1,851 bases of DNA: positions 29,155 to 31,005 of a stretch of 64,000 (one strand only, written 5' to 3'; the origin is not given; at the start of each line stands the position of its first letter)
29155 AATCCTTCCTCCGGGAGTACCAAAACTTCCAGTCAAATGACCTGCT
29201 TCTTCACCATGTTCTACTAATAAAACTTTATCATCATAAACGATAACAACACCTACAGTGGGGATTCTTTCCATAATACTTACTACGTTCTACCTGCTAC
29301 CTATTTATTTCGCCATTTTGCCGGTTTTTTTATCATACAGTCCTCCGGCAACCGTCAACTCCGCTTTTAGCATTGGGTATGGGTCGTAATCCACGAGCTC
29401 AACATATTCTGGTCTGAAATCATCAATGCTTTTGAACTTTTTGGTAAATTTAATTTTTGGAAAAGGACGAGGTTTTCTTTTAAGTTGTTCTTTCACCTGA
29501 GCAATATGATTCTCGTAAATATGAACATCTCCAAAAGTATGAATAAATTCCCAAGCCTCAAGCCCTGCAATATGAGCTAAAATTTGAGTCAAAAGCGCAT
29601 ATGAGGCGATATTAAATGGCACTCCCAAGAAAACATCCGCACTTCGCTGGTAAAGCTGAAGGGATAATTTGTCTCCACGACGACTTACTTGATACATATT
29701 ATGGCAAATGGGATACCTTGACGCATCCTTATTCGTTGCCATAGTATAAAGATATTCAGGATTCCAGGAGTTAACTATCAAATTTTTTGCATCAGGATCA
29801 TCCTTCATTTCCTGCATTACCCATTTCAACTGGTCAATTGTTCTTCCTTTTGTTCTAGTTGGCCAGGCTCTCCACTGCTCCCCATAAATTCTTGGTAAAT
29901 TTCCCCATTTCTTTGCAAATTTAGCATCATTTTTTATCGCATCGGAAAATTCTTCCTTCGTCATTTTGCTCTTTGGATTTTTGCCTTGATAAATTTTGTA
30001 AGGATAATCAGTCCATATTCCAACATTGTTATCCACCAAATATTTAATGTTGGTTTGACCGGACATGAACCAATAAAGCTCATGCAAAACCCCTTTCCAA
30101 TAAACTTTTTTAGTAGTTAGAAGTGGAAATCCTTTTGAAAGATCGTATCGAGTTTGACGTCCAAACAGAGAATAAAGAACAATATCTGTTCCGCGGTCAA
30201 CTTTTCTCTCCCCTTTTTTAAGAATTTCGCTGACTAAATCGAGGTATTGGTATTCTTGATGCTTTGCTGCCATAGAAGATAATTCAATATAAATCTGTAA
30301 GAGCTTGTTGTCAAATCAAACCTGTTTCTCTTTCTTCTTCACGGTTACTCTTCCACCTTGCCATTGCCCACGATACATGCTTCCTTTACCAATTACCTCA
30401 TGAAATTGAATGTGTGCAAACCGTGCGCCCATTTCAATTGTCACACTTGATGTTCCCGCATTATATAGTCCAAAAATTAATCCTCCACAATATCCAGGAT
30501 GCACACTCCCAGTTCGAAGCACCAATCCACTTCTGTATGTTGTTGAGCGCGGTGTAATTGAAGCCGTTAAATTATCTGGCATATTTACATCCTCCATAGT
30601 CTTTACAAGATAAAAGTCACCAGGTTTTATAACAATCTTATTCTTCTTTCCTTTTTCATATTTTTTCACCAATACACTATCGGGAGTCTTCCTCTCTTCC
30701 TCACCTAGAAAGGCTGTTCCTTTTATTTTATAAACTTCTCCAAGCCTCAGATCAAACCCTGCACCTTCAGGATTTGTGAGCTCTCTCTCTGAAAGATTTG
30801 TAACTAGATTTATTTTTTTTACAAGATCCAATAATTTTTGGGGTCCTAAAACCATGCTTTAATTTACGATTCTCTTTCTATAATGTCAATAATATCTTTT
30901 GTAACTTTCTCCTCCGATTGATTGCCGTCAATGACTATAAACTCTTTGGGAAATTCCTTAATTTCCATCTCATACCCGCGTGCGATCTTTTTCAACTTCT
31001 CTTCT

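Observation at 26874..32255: Thymidylate and dNTP-metabolism supercluster with two thymidylate kinase paralogs and an NDK carrying a 90-aa insertion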

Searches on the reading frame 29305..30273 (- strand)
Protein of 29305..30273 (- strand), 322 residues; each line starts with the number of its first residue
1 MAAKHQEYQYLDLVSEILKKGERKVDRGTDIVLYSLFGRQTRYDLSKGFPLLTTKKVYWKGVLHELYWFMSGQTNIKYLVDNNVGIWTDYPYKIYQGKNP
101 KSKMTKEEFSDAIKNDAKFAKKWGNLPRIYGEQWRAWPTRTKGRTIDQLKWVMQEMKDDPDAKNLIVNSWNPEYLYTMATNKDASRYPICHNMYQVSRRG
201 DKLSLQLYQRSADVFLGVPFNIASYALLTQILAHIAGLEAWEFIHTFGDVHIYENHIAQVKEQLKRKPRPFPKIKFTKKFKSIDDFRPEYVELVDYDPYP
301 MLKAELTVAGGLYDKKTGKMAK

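Call 3: search_protein_families(library=pfam, proteins=[window:29305-30273:-], max_evalue=0.01)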
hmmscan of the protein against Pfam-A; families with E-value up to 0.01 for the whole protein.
window:29305-30273:- (322 aa): 1 family
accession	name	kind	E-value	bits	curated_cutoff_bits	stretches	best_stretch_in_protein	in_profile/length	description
PF00303.24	Thymidylat_synt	-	1.4e-93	313.4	24.3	1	9-308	2-266/266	Thymidylate synthase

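Call 4: search_protein_families(library=ncbifam, proteins=[window:29305-30273:-], max_evalue=0.01)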
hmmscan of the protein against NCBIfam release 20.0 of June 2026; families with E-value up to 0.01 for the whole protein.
window:29305-30273:- (322 aa): 9 families
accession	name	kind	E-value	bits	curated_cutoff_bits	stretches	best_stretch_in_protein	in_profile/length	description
NF002496.0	PRK01827.1-2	equivalog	3e-107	358.3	325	2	103-308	121-318/318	thymidylate synthase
TIGR03284.1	thym_sym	equivalog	4.6e-104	347.7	108.35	1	9-308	2-296/296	thymidylate synthase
NF002497.0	PRK01827.1-3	equivalog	3.7e-95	318.2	327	2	118-308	82-264/264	thymidylate synthase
NF002499.0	PRK01827.1-5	equivalog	1.3e-84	283.5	405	2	117-308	81-264/264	thymidylate synthase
NF010393.0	PRK13821.1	equivalog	2e-39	135.5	576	2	144-296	153-303/323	thymidylate synthase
NF002495.0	PRK01827.1-1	equivalog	7.7e-39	133.9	327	1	7-308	5-279/279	thymidylate synthase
NF002498.0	PRK01827.1-4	equivalog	1.8e-31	109.5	427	1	9-295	3-265/283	thymidylate synthase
TIGR03283.1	thy_syn_methano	equivalog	1.1e-06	28.4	174.55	1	130-258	83-199/201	thymidylate synthase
NF007377.0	PRK09885.1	equivalog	0.00067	20.1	153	0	31-58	33-60/132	type II toxin-antitoxin system YafO family toxin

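Call 22: search_protein_families(library=phrogs, proteins=[window:29305-30273:-], max_evalue=0.001)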
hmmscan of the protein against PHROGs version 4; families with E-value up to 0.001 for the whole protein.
window:29305-30273:- (322 aa): 4 families
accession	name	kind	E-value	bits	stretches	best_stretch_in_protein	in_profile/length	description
phrog_160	-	DNA, RNA and nucleotide metabolism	7.2e-96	322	1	3-309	29-309/335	thymidylate synthase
phrog_5682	-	DNA, RNA and nucleotide metabolism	4.8e-49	167.5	1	94-308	10-209/209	thymidylate synthase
phrog_5131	-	DNA, RNA and nucleotide metabolism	2e-18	67.8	1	129-274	102-234/357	thymidylate synthase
phrog_3676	-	DNA, RNA and nucleotide metabolism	2.1e-10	41.3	1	146-265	113-239/351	thymidylate synthase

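Call 50: search_solved_structures(query=window:29305-30273:-, max_evalue=1e-30, show_alignments=2)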
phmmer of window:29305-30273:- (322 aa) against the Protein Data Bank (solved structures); distinct sequences matched with E-value up to 1e-30: 118 (the best 60 are shown).
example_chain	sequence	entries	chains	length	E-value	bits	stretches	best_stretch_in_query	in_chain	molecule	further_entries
1bo7_A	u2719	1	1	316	1.4e-85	290.5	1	107-307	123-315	THYMIDYLATE SYNTHASE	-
1lca_A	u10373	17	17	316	1.4e-85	290.5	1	107-307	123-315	THYMIDYLATE SYNTHASE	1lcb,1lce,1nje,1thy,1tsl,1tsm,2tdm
1tsx_A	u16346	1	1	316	1.5e-85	290.4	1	107-307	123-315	THYMIDYLATE SYNTHASE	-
1tsy_A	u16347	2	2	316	1.6e-85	290.4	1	107-307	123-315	THYMIDYLATE SYNTHASE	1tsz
1tda_A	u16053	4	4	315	2.3e-85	289.8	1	7-305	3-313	THYMIDYLATE SYNTHASE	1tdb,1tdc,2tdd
1tsv_A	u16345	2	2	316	2.6e-85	289.6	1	107-307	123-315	THYMIDYLATE SYNTHASE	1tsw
1bpj_A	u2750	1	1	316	3.4e-85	289.2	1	107-307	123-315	PROTEIN (THYMIDYLATE SYNTHASE)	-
1bo8_A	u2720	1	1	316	3.5e-85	289.2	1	107-307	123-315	THYMIDYLATE SYNTHASE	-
2g86_A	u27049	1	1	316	4.5e-85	288.8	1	108-307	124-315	Thymidylate synthase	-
1jmi_A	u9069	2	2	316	6.8e-85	288.3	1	107-307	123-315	THYMIDYLATE SYNTHASE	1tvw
1vzb_A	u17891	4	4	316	7.3e-85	288.2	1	7-307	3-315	THYMIDYLATE SYNTHASE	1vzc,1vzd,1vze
1njc_A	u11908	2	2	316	7.3e-85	288.1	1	107-307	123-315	THYMIDYLATE SYNTHASE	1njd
1vza_A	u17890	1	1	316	7.5e-85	288.1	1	7-307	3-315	THYMIDYLATE SYNTHASE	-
2g8d_A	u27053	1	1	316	8e-85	288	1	108-307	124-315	thymidylate synthase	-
1jmg_A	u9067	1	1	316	8.4e-85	287.9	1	107-307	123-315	THYMIDYLATE SYNTHASE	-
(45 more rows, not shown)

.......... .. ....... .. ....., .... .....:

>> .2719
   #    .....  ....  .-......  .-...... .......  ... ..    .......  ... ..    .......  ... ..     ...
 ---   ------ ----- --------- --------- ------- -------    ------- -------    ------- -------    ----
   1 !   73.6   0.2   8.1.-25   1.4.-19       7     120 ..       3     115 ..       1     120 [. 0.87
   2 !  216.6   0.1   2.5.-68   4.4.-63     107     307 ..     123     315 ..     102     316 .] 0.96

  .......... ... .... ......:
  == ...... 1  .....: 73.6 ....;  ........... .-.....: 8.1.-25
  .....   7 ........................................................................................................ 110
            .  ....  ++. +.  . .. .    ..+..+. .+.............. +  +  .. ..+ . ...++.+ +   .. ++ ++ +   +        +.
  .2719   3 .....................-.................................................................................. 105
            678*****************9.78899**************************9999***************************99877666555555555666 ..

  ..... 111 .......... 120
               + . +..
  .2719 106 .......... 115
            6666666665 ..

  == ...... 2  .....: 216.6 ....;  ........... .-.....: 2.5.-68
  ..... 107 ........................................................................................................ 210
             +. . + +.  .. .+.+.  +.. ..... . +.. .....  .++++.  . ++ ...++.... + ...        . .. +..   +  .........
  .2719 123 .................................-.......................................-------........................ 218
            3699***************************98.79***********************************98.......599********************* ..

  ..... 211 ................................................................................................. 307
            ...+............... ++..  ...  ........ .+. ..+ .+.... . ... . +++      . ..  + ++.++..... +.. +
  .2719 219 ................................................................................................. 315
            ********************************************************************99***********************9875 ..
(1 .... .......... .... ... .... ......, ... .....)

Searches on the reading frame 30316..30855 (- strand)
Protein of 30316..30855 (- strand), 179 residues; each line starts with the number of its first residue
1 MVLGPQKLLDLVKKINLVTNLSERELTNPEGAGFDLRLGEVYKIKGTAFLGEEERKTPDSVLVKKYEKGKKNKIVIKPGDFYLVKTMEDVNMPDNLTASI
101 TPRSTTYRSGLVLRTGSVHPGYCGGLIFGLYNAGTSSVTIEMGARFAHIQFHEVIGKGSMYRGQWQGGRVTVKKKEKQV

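Call 3: search_protein_families(library=pfam, proteins=[window:30316-30855:-], max_evalue=0.01)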
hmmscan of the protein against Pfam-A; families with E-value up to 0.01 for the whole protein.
window:30316-30855:- (179 aa): 4 families
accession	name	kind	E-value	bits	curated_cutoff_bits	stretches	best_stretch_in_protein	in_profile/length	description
PF22769.1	DCD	-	4.3e-26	92.3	27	1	6-153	5-152/153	dCTP deaminase-like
PF00692.24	dUTPase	-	2.5e-10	40.7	22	1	73-151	23-101/129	dUTPase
PF06559.16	DCD_N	-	1.6e-08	35.1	21.4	1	27-152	28-161/164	2'-deoxycytidine 5'-triphosphate deaminase (DCD) N-terminal domain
PF22569.1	DCD_C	-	0.0018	18.1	22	1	69-109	73-113/192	2'-deoxycytidine 5'-triphosphate deaminase (DCD), C-terminal domain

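Call 4: search_protein_families(library=ncbifam, proteins=[window:30316-30855:-], max_evalue=0.01)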
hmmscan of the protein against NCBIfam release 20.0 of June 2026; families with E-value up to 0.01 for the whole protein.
window:30316-30855:- (179 aa): 5 families
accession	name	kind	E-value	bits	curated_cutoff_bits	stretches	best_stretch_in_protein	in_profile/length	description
TIGR02274.1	dCTP_deam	equivalog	3.2e-24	85.6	92.8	1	17-161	17-162/180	dCTP deaminase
NF002598.0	PRK02253.1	equivalog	2e-17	63.2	130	1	10-170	10-166/167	deoxyuridine 5'-triphosphate nucleotidohydrolase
NF001862.0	PRK00601.1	equivalog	4.4e-08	32.9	103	1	71-154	37-123/150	dUTP diphosphatase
TIGR00576.1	dut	superfamily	8.4e-08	32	102.55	1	72-154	31-116/143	dUTP diphosphatase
NF005734.0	PRK07559.1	equivalog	2e-07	30.2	283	1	26-153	34-169/368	2'-deoxycytidine 5'-triphosphate deaminase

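Call 22: search_protein_families(library=phrogs, proteins=[window:30316-30855:-], max_evalue=0.001)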
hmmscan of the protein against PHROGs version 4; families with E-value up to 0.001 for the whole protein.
window:30316-30855:- (179 aa): 2 families
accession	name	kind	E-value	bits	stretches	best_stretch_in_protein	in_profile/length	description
phrog_1663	-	DNA, RNA and nucleotide metabolism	2e-26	93.8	1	1-169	50-211/303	dCTP deaminase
phrog_135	-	DNA, RNA and nucleotide metabolism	7.8e-09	36.5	1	29-147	164-257/463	dUTPase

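Call 43: search_solved_structures(query=window:30316-30855:-, max_evalue=0.01, show_alignments=5)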
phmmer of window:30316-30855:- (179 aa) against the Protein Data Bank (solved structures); distinct sequences matched with E-value up to 0.01: 36.
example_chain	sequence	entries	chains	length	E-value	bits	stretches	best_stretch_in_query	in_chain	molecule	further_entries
9ln0_A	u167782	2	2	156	5.5e-16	61.9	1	66-176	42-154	dCTP deaminase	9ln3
8y1w_A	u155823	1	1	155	1.9e-14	56.9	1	70-176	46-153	dCTP deaminase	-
4xjc_A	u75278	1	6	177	1.3e-13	54.2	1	64-165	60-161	Deoxycytidine triphosphate deaminase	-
2r9q_A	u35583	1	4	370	5.7e-08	35.8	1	26-152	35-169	2'-deoxycytidine 5'-triphosphate deaminase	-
9w59_A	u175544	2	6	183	9.2e-08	35.2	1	17-153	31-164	Probable deoxyuridine 5'-triphosphate nucleotidohydrolase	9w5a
2qlp_A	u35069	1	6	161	7.5e-07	32.2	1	33-147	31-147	Deoxycytidine triphosphate deaminase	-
1xs4_A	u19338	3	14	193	8.1e-07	32.1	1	31-156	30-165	Deoxycytidine triphosphate deaminase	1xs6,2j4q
2qxx_A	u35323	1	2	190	8.6e-07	32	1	33-149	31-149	Deoxycytidine triphosphate deaminase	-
4a6a_A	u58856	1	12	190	9.2e-07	31.9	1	33-149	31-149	DEOXYCYTIDINE TRIPHOSPHATE DEAMINASE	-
2v9x_A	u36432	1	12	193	1.1e-06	31.6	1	31-156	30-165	DEOXYCYTIDINE TRIPHOSPHATE DEAMINASE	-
1xs1_A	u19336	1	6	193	1.5e-06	31.2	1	31-156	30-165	Deoxycytidine triphosphate deaminase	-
2j4h_A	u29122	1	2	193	1.7e-06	31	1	31-156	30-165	DEOXYCYTIDINE TRIPHOSPHATE DEAMINASE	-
2yzj_A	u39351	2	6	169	1.8e-06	30.9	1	1-169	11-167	167aa long hypothetical dUTPase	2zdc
1rnj_A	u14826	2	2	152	1.5e-05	28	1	73-155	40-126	Deoxyuridine 5'-triphosphate nucleotidohydrolase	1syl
1dud_A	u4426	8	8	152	2.8e-05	27.1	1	73-155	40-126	DEOXYURIDINE 5'-TRIPHOSPHATE NUCLEOTIDOHYDROLASE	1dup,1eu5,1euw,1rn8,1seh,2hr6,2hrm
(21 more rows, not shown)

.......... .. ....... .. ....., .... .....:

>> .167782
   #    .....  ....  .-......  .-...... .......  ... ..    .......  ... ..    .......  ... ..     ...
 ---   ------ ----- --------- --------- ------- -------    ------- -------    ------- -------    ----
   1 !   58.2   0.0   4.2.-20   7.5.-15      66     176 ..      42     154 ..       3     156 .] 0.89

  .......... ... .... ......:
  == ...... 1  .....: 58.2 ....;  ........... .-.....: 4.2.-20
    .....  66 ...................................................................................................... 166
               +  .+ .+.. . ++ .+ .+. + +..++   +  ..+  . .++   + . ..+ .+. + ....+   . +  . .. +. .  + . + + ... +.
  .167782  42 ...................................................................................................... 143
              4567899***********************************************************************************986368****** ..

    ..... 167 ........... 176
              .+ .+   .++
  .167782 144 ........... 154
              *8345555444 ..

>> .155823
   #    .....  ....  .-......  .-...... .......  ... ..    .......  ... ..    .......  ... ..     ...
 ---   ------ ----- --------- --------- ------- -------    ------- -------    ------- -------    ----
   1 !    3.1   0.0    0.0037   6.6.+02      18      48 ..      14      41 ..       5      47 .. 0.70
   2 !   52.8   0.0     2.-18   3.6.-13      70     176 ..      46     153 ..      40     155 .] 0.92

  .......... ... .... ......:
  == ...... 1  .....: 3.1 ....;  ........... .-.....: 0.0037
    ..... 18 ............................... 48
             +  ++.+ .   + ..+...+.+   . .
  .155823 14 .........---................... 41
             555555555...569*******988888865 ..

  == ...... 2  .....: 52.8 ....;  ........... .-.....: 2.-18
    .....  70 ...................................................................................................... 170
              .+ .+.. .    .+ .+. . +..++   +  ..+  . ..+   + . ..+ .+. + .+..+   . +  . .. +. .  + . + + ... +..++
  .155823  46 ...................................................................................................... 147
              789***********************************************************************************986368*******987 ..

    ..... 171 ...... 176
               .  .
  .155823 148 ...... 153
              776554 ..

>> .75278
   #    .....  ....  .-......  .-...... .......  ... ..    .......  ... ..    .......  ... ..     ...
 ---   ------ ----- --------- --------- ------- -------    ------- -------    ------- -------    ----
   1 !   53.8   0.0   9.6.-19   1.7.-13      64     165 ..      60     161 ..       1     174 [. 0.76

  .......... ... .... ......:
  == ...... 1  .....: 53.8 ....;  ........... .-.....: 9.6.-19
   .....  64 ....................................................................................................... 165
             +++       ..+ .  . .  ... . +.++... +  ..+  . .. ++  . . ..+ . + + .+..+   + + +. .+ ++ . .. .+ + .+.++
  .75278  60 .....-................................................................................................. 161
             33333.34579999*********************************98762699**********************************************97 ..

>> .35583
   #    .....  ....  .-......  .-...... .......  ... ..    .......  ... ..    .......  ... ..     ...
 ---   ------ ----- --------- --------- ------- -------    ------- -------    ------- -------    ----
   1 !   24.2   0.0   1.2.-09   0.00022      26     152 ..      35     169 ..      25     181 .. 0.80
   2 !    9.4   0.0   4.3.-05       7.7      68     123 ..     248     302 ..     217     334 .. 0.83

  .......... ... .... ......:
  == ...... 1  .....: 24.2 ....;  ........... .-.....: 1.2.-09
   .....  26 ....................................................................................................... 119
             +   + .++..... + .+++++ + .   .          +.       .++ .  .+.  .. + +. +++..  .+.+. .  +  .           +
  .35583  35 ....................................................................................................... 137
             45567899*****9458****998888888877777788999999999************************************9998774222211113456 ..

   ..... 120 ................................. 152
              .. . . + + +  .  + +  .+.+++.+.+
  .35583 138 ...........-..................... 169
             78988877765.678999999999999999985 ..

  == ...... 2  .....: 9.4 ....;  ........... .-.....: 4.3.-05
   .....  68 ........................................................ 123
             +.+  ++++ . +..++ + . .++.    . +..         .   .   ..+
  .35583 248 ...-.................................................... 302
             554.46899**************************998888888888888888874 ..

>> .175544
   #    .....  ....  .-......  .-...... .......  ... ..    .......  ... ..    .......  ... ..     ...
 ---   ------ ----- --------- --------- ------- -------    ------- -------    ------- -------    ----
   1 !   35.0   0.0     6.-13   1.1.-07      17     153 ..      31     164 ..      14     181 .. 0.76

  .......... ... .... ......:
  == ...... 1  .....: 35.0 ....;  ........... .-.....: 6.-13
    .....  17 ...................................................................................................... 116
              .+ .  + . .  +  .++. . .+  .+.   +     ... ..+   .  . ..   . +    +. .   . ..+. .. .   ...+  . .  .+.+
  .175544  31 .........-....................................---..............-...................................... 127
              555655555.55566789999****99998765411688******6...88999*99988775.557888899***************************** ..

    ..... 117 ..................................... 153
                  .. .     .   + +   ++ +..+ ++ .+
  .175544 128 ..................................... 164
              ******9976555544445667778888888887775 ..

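Call 53: search_protein_representatives(protein=window:30316-30855:-)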
Query: 179 residues. Proteins with E-value up to 0.001 (for the whole library): 3355; up to 1e-10: 265; up to 1e-30: 36. The best 150 are listed.
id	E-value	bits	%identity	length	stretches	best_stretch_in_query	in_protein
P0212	2.5e-59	216.1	58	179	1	1-179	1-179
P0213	3.6e-58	212.3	56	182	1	1-179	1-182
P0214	6.7e-57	208.2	60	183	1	1-179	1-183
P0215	2.7e-50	186.7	53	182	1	1-179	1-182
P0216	7.2e-49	182.1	49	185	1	2-179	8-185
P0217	3.1e-44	167.0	46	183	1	1-175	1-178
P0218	4.1e-44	166.6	52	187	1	1-178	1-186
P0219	4.4e-43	163.2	50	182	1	2-176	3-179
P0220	1.3e-40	155.2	52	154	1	1-143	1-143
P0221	4.2e-40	153.5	46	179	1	1-178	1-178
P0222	1.7e-39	151.5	48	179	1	14-178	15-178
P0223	1.4e-38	148.5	50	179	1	1-179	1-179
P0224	2.0e-38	148.0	45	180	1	2-179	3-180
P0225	4.0e-38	147.1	49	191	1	2-179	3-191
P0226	5.0e-38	146.8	44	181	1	1-179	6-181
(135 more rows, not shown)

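Call 78: search_protein_families(library=padloc, proteins=[window:30316-30855:-], max_evalue=0.001)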
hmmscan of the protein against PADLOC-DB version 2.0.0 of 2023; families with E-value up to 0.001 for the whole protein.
window:30316-30855:- (179 aa): 0 families
